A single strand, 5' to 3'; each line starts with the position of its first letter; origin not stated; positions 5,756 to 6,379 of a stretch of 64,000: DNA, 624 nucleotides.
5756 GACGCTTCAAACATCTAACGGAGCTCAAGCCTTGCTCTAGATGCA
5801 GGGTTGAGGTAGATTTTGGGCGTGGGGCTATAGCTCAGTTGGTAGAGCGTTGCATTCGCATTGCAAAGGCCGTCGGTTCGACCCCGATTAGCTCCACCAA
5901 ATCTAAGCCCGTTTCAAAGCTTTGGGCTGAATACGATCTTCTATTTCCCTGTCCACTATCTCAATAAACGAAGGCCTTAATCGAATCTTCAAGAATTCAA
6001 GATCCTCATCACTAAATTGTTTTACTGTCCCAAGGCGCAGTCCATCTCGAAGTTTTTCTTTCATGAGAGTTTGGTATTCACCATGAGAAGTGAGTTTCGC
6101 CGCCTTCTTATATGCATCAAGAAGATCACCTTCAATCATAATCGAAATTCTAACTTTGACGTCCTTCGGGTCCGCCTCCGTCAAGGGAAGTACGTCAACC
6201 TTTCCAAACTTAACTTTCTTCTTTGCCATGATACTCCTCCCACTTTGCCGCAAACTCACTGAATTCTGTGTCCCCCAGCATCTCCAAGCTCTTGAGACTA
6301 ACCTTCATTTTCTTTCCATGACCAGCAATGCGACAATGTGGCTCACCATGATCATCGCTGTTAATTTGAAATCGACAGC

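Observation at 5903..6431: DUF4160 plus BrnA-like RHH two-gene cassette abutting tRNA-Ala: possible new toxin-antitoxin pairing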

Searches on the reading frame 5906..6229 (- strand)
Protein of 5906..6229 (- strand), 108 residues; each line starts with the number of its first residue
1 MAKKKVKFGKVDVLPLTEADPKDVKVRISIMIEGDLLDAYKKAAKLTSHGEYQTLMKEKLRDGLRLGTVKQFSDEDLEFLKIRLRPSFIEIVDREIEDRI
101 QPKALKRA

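Call 4: search_protein_families(library=pfam, proteins=[window:5906-6229:-], max_evalue=1)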
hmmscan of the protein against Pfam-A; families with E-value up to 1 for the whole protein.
seq(108 aa): 2 families
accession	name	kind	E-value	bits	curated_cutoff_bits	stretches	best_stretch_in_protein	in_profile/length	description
PF14384.12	BrnA_antitoxin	-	0.0013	19.5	26.1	1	21-62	29-66/68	BrnA antitoxin of type II toxin-antitoxin system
PF08970.15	Sda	-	0.054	13.7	22.6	0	81-99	18-36/45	Sporulation inhibitor A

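Call 5: search_protein_families(library=ncbifam, proteins=[window:5906-6229:-], max_evalue=1)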
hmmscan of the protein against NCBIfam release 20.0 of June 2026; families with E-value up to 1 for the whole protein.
seq(108 aa): 0 families

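Call 6: search_protein_families(library=padloc, proteins=[window:5906-6229:-], max_evalue=1)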
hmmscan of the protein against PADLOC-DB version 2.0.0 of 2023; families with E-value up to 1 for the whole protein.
seq(108 aa): 0 families

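Call 8: find_homologous_proteins(query=window:5906-6229:-, max_evalue=0.01)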
Query seq(108 aa) (108 aa): 33 proteins with E <= 0.01 among 41 candidates.
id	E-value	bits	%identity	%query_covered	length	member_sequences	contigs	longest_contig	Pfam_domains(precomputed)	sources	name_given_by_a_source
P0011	9.3e-61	220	100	100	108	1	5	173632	-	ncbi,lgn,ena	-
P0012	1.3e-48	181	81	98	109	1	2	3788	-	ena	-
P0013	1.7e-48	181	82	90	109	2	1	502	-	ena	-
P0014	5.2e-48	179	79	98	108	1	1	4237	-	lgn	-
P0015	7.2e-48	179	81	94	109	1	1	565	-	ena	-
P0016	1.6e-47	178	81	98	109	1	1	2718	-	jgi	-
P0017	1.8e-46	174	80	98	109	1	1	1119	-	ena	-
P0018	5.6e-46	173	79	91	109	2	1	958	-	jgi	-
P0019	1.5e-45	171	77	90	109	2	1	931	-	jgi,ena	-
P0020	1.6e-45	171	76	90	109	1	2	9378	-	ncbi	ncbi:MAG: hypothetical protein ACXWP5_03250 [Bdellovibrionota bacterium]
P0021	2.3e-45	171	79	100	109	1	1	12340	-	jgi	jgi:hypothetical protein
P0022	4.3e-45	170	78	100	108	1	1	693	-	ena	-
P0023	7.8e-45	169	75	98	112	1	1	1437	-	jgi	jgi:hypothetical protein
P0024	7.2e-44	166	77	98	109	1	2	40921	-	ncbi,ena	-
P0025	9.4e-44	165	76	98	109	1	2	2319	-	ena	-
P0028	1.4e-42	162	73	98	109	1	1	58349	-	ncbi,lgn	-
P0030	4.0e-42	160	74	100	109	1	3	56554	-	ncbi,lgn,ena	-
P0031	1.0e-39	152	69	99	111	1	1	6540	-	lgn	-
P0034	3.6e-21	93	69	65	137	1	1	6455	-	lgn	-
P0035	4.7e-17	80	68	56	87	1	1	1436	PF14384.13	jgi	jgi:uncharacterized protein (DUF4415 family)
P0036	1.7e-16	78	69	59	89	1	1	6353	PF14384.13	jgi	jgi:uncharacterized protein (DUF4415 family)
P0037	5.9e-16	76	68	59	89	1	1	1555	PF14384.13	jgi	jgi:uncharacterized protein (DUF4415 family)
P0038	1.3e-15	75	65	59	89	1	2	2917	PF14384.13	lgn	-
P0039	1.0e-13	69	65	59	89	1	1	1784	PF14384.13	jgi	jgi:hypothetical protein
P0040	3.4e-13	67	53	75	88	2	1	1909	PF14384.13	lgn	-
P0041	8.2e-13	66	56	59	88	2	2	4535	PF14384.13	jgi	jgi:uncharacterized protein (DUF4415 family)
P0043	1.1e-11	63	56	59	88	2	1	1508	PF14384.13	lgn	-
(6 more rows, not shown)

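Call 12: find_encoding_contigs(protein=P0028, flank=5000, max_places=3)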
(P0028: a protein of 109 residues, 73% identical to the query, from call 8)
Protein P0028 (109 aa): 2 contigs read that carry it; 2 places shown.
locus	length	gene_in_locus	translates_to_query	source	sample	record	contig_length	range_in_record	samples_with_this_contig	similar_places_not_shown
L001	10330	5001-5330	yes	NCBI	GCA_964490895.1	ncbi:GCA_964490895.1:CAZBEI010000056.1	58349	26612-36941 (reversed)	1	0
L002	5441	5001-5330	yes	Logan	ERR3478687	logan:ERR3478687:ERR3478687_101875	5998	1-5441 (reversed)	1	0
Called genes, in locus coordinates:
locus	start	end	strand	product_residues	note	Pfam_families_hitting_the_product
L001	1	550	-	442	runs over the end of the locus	PF00278:Orn_DAP_Arg_deC, PF02784:Orn_Arg_deC_N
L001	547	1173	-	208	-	PF07719:TPR_2 (faint), PF13174:TPR_6 (faint), PF13428:TPR_14 (faint), PF13432:TPR_16 (faint), PF00515:TPR_1 (faint), PF13371:TPR_9 (faint), PF14559:TPR_19 (faint), PF13181:TPR_8 (faint)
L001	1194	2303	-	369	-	-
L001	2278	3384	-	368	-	-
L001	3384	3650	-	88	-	-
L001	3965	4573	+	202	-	PF02798:GST_N, PF13417:GST_N_3, PF13409:GST_N_2, PF00043:GST_C (weak), PF14497:GST_C_3 (weak)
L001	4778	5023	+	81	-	PF13711:DUF4160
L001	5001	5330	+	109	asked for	-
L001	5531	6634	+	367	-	PF02797:Chal_sti_synt_C, PF08541:ACP_syn_III_C (weak)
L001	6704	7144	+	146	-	-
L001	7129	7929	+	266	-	PF08003:Methyltransf_9 (weak), PF13489:Methyltransf_23, PF01209:Ubie_methyltran, PF05175:MTS (weak), PF13649:Methyltransf_25, PF13847:Methyltransf_31, PF08241:Methyltransf_11, PF08242:Methyltransf_12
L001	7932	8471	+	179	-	PF22381:Staph_reg_Sar_Rot, PF01047:MarR, PF12802:MarR_2, PF13463:HTH_27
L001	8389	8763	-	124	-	PF13473:Cupredoxin_1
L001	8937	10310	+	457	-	PF00464:SHMT, PF00155:Aminotran_1_2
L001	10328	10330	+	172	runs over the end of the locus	PF22811:Zn_ribbon_NrdR, PF03477:ATP-cone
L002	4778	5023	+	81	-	PF13711:DUF4160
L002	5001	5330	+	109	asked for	-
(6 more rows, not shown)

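Call 13: find_encoding_contigs(protein=P0024, flank=5000, max_places=3)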
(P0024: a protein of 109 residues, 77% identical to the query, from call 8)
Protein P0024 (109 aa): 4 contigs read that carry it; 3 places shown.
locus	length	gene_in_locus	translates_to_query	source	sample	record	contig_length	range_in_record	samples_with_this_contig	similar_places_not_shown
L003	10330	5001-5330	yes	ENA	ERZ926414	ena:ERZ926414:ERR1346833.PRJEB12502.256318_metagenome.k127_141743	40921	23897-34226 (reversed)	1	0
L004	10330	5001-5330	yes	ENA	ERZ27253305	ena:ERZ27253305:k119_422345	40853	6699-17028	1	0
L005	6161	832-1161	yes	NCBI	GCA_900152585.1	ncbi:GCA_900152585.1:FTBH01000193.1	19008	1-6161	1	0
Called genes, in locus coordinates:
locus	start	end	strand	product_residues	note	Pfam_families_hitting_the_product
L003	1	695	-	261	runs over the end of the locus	PF12146:Hydrolase_4, PF00561:Abhydrolase_1, PF12697:Abhydrolase_6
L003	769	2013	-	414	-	PF00512:HisKA, PF02518:HATPase_c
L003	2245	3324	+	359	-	PF00027:cNMP_binding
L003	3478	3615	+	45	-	-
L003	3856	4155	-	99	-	PF05635:23S_rRNA_IVP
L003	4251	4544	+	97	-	PF05635:23S_rRNA_IVP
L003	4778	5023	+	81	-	PF13711:DUF4160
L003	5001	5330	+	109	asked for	-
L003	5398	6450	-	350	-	PF00483:NTP_transferase, PF12804:NTP_transf_3 (weak), PF22640:ManC_GMP_beta-helix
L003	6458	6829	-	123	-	PF01050:MannoseP_isomer (weak)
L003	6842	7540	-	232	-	PF05036:SPOR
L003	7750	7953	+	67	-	-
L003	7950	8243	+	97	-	-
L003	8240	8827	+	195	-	-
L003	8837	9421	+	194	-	-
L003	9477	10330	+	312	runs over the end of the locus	PF00294:PfkB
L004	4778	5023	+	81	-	PF13711:DUF4160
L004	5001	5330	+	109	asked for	-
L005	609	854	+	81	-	PF13711:DUF4160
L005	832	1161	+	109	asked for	-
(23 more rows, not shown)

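Call 14: find_encoding_contigs(protein=P0030, flank=5000, max_places=3)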
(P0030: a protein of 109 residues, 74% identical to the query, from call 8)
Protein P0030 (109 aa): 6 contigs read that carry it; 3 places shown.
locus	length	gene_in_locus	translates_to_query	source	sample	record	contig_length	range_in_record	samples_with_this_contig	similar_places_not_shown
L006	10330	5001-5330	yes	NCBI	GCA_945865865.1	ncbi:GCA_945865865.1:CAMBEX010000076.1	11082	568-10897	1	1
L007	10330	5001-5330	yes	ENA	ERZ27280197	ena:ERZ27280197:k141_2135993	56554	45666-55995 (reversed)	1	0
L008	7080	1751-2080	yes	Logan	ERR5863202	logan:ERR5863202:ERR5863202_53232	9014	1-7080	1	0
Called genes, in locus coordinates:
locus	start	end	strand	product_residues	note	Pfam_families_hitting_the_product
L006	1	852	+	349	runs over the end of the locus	PF13173:AAA_14, PF13635:DUF4143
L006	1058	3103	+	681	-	-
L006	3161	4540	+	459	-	-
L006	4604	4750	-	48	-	-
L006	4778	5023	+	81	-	PF13711:DUF4160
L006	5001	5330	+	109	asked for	-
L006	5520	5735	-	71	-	PF12441:CopG_antitoxin (weak), PF14384:BrnA_antitoxin (weak)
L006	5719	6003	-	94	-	PF04365:BrnT_toxin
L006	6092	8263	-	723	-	PF04055:Radical_SAM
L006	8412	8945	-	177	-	-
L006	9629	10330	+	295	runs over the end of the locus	?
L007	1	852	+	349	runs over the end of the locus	PF13173:AAA_14, PF13635:DUF4143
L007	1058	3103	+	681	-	-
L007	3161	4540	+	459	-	-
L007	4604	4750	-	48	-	-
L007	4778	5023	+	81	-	PF13711:DUF4160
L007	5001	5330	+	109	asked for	-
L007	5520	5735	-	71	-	PF12441:CopG_antitoxin (weak), PF14384:BrnA_antitoxin (weak)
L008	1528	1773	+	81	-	PF13711:DUF4160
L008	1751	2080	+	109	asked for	-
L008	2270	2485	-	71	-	PF12441:CopG_antitoxin (weak), PF14384:BrnA_antitoxin (weak)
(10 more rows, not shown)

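Call 15: find_encoding_contigs(protein=P0036, flank=3000, max_places=3)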
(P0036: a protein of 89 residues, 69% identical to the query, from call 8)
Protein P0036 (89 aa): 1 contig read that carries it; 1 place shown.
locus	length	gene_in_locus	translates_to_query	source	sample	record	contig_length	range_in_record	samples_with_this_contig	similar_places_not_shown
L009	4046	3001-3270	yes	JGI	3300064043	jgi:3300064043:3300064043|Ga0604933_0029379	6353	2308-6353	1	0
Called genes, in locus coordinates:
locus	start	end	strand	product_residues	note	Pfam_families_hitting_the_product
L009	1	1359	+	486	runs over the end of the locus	-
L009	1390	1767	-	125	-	-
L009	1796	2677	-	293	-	PF01209:Ubie_methyltran, PF13847:Methyltransf_31, PF08241:Methyltransf_11, PF08242:Methyltransf_12, PF13649:Methyltransf_25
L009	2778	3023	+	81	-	PF13711:DUF4160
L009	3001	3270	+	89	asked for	PF14384:BrnA_antitoxin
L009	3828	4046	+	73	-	?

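Call 16: find_encoding_contigs(protein=P0041, flank=3000, max_places=3)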
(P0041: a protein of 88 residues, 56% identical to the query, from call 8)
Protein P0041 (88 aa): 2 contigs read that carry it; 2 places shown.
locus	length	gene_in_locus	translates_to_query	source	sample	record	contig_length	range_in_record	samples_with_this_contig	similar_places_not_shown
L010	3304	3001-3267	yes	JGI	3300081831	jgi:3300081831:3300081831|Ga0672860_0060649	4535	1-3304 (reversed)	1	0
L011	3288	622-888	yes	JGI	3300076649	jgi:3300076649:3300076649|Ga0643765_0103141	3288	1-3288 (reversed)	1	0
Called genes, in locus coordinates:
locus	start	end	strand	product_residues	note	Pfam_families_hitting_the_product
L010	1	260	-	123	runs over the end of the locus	-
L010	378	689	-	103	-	PF01381:HTH_3 (weak)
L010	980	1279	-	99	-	PF12441:CopG_antitoxin (weak), PF14384:BrnA_antitoxin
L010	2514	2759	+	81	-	-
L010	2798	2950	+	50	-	-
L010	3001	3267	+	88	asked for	PF14384:BrnA_antitoxin (weak)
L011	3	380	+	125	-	?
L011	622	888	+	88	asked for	PF14384:BrnA_antitoxin (weak)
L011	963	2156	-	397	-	PF01261:AP_endonuc_2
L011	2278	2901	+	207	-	PF00440:TetR_N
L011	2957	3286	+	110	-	?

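Call 17: find_encoding_contigs(protein=P0034, flank=3000, max_places=3)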
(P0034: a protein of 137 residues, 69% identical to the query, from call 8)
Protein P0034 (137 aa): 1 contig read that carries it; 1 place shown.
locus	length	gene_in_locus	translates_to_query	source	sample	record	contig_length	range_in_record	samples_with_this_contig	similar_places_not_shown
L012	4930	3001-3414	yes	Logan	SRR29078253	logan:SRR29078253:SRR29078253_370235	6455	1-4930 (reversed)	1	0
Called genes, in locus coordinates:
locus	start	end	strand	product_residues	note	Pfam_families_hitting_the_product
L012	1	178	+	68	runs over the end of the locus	-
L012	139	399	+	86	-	PF02954:HTH_8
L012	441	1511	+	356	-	-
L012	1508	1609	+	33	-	-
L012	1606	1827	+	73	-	-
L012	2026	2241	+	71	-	-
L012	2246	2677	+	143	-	PF03162:Y_phosphatase2 (weak), PF22741:PTP-NADK (weak), PF22784:PTP-SAK (weak), PF13350:Y_phosphatase3 (faint), PF22785:Tc-R-P (weak)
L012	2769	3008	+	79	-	PF13711:DUF4160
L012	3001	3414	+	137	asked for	-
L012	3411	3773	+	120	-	PF18066:Phage_ABA_S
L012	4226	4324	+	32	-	-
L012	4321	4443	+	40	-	-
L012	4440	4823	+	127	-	-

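Call 30: find_related_loci(query=A2, collection=genome_contigs, flank=3000)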
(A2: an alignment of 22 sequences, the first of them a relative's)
Query A2 (108 aa) in genome_contigs; peptide patterns used: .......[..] (x = any residue, [..] = any of these).
17 stretches matched a pattern; 5 encode a relative of the query (tblastn E <= 1e-3); 5 distinct loci.
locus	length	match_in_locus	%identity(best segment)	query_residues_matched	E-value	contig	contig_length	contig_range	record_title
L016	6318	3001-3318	73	3-108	5e-50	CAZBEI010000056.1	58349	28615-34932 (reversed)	MAG TPA_asm: uncultured Bdellovibrio sp. isolate binchicken_co203_640 genome assembly, contig: k141_4557176, whole genom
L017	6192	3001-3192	69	1-64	2e-26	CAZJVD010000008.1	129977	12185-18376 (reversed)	MAG TPA_asm: uncultured Oligoflexia bacterium isolate SRP178908_co1_53 genome assembly, contig: NODE_48_length_129977_co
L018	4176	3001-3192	59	1-64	1e-20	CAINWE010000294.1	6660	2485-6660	MAG: Oligoflexia bacterium isolate VK_bin-2343 genome assembly, contig: bin-2343:294/498, whole genome shotgun sequence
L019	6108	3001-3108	69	29-64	7e-14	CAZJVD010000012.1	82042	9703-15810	MAG TPA_asm: uncultured Oligoflexia bacterium isolate SRP178908_co1_53 genome assembly, contig: NODE_137_length_82042_co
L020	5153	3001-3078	73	39-64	4e-8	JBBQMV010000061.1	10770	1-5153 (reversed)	MAG: Bdellovibrionia bacterium isolate Co_metawrap_363 Cmw_363_k141_8044557_length_10770_cov_8.0000, whole genome shotgu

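Call 32: search_solved_structures(query=A2, max_evalue=10, show_alignments=2)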
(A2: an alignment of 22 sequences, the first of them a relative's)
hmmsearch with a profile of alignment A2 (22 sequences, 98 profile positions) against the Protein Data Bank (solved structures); distinct sequences matched with E-value up to 10: 2.
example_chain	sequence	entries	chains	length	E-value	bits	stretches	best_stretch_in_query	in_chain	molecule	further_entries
2e87_A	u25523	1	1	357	0.71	13.3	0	39-83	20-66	Hypothetical protein PH1320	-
6g4j_A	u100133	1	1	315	0.95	12.9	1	23-72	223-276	Probable serine/threonine-protein kinase YabT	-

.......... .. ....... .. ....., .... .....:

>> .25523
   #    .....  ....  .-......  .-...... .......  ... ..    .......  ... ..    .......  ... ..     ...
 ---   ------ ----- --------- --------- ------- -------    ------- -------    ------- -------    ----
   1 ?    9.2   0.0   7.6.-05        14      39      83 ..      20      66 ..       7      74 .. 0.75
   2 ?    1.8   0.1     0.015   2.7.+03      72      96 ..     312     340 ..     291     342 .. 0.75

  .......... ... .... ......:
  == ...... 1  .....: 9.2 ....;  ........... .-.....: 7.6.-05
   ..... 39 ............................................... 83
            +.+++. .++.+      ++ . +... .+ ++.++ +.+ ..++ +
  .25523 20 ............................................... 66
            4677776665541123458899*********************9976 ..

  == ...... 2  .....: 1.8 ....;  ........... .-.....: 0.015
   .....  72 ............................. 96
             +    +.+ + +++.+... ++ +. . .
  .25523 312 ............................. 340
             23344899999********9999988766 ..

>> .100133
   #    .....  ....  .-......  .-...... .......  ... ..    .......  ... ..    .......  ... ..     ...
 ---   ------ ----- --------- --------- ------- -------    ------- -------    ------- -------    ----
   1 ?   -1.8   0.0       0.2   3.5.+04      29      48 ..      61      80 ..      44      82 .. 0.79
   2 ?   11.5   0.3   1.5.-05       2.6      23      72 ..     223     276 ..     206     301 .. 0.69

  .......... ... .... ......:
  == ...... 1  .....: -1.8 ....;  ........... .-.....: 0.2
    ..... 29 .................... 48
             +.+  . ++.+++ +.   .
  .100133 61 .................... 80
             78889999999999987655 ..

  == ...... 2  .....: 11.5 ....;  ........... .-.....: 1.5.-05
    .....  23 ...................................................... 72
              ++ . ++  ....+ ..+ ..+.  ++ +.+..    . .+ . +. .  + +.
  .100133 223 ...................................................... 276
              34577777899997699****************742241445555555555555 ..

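Call 34: search_protein_families(library=pfam, alignment_id=A2, max_evalue=0.01)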
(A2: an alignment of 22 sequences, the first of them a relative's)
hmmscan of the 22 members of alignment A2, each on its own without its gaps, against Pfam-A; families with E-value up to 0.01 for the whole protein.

A. member 1, P0011 (108 aa): 1 family
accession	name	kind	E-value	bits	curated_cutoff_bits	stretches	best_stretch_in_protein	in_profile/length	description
PF14384.12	BrnA_antitoxin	-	0.0013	19.5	26.1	1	21-62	29-66/68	BrnA antitoxin of type II toxin-antitoxin system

B. families by the number of members that match (of 22 scanned): 4 families
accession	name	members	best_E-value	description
PF14384.12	BrnA_antitoxin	22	5.7e-08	BrnA antitoxin of type II toxin-antitoxin system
PF08970.15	Sda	3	0.0015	Sporulation inhibitor A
PF22736.1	NNH5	1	0.00026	NACHT N-terminal Helical domain 5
PF12441.14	CopG_antitoxin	1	0.00058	CopG antitoxin of type II toxin-antitoxin system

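Call 36: find_related_loci(query=A2, collection=metagenome_contigs, flank=2500)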
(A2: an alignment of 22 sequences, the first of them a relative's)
Query A2 (108 aa) in metagenome_contigs; peptide patterns used: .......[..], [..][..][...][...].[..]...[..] (x = any residue, [..] = any of these).
130 stretches matched a pattern; 11 encode a relative of the query (tblastn E <= 1e-3); 11 distinct loci.
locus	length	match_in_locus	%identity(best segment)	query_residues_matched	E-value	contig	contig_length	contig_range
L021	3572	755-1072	77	3-108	6e-51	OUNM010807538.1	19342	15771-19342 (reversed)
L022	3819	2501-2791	74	12-108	2e-37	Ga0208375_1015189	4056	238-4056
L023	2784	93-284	67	1-64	1e-24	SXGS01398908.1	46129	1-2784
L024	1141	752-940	56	1-64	9e-19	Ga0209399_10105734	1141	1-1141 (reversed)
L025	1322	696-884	53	1-64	4e-18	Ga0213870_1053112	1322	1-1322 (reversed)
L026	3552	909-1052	58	13-59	2e-13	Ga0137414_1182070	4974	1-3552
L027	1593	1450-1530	74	35-61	2e-9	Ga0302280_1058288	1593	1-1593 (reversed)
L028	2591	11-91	74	35-61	2e-9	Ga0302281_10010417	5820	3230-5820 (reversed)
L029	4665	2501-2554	89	47-64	8e-7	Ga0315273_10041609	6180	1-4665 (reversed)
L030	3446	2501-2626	40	20-61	1e-6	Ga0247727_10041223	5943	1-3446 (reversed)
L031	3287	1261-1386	38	20-61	7e-6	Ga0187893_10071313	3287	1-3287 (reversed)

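Call 38: find_encoding_contigs(protein=P0016, flank=2500, max_places=2)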
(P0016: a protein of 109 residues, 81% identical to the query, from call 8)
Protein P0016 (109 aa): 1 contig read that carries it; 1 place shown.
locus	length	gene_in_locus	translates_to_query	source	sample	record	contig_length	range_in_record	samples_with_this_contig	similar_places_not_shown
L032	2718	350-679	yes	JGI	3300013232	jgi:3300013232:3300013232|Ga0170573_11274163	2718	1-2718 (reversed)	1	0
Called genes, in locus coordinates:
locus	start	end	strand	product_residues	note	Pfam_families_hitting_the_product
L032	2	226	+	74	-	?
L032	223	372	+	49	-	PF13711:DUF4160 (weak)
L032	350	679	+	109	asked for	-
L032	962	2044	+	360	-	-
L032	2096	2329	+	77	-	-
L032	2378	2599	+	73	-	-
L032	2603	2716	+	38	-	?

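Call 39: find_encoding_contigs(protein=P0031, flank=2500, max_places=2)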
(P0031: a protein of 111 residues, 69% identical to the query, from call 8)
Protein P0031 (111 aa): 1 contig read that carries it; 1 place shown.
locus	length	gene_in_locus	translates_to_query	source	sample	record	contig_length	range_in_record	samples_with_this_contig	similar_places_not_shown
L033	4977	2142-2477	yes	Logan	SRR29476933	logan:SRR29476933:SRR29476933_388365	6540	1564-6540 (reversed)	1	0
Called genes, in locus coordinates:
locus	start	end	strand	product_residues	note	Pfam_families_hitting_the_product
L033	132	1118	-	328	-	PF00478:IMPDH, PF03060:NMO, PF01070:FMN_dh, PF05690:ThiG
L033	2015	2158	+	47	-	-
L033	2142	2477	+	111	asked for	-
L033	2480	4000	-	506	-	-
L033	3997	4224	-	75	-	PF06155:GBBH-like_N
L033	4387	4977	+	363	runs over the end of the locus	PF01408:GFO_IDH_MocA, PF02894:GFO_IDH_MocA_C, PF22725:GFO_IDH_MocA_C3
